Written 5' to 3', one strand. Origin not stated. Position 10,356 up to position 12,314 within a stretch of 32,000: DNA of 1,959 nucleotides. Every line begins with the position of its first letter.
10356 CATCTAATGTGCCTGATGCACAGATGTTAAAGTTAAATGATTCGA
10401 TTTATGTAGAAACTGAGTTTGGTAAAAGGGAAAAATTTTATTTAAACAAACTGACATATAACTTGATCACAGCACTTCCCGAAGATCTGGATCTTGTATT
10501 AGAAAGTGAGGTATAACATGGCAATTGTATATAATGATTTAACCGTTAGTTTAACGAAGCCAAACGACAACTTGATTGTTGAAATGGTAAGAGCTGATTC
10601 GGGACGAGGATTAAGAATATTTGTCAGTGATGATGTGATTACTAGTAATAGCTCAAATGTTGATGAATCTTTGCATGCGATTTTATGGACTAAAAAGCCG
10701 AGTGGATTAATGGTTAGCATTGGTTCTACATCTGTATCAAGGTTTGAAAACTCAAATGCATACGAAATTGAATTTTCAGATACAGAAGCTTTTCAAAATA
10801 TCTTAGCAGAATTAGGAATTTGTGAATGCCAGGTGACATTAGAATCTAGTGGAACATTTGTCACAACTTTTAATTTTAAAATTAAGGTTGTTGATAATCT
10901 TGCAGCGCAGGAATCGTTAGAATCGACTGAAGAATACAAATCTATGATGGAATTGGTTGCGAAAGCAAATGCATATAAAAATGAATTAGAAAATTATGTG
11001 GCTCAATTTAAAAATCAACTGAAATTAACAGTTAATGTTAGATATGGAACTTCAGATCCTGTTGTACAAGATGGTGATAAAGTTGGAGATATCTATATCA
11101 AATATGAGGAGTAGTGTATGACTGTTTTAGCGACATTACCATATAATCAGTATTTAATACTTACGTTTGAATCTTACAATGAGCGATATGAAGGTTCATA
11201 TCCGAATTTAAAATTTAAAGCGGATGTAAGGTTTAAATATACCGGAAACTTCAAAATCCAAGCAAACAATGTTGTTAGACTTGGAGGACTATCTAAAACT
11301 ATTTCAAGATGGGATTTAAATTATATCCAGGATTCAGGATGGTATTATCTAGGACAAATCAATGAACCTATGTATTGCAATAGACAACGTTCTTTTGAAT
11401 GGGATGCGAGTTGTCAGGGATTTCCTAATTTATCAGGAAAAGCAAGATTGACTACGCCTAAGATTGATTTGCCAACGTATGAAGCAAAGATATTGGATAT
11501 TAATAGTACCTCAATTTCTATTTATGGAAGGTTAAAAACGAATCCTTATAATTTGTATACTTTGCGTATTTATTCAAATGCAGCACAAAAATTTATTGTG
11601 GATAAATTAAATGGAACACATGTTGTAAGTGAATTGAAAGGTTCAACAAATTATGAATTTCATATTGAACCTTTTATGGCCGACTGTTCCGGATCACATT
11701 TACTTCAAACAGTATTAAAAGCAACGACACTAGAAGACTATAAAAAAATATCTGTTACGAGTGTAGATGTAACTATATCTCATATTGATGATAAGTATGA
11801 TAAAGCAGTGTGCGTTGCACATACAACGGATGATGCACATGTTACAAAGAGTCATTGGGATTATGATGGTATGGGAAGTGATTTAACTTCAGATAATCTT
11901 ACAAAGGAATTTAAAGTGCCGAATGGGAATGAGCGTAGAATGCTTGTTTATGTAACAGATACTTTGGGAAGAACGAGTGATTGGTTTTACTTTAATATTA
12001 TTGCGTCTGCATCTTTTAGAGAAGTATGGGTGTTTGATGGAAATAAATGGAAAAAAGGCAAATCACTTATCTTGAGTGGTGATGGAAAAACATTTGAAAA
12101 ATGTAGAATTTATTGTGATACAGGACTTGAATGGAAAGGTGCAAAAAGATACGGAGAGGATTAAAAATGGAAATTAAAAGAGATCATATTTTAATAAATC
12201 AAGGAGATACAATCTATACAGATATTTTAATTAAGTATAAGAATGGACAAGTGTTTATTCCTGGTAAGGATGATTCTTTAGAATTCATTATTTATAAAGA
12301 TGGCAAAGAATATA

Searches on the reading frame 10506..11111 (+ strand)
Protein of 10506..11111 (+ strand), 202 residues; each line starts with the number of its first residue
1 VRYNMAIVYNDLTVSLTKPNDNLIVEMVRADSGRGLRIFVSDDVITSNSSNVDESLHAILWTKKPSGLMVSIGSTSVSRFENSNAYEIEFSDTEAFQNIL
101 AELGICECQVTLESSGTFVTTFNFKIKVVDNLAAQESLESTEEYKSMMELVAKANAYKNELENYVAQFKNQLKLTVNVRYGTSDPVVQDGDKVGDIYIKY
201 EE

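Call 11: search_protein_families(library=pfam, proteins=[window:10506-11111:+], max_evalue=0.01)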
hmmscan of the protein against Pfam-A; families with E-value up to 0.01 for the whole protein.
window:10506-11111:+ (202 aa): 0 families

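Call 12: search_protein_families(library=phrogs, proteins=[window:10506-11111:+], max_evalue=0.01)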
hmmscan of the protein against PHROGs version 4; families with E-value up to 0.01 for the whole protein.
window:10506-11111:+ (202 aa): 1 family
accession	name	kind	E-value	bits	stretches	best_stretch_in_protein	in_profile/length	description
phrog_13479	-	tail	0.00015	21.2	1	86-176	85-169/691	tail fiber protein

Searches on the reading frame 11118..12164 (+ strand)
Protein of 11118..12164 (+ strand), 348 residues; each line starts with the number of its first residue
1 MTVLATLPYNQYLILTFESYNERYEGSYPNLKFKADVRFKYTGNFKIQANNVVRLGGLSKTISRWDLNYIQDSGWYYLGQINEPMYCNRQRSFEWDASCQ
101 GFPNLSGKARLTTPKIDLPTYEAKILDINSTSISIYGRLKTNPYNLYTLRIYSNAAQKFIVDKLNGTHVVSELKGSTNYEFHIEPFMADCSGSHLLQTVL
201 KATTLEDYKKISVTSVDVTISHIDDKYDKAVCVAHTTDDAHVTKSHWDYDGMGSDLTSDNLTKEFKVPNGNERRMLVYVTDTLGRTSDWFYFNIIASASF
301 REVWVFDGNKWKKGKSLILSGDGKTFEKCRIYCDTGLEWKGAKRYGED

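Call 11: search_protein_families(library=pfam, proteins=[window:11118-12164:+], max_evalue=0.01)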
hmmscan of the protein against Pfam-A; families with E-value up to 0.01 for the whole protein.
window:11118-12164:+ (348 aa): 0 families

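Call 12: search_protein_families(library=phrogs, proteins=[window:11118-12164:+], max_evalue=0.01)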
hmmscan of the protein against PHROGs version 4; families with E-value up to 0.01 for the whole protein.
window:11118-12164:+ (348 aa): 1 family
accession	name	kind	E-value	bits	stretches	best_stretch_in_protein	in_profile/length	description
phrog_26782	-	unknown function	0.001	19.9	1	161-235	58-132/144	-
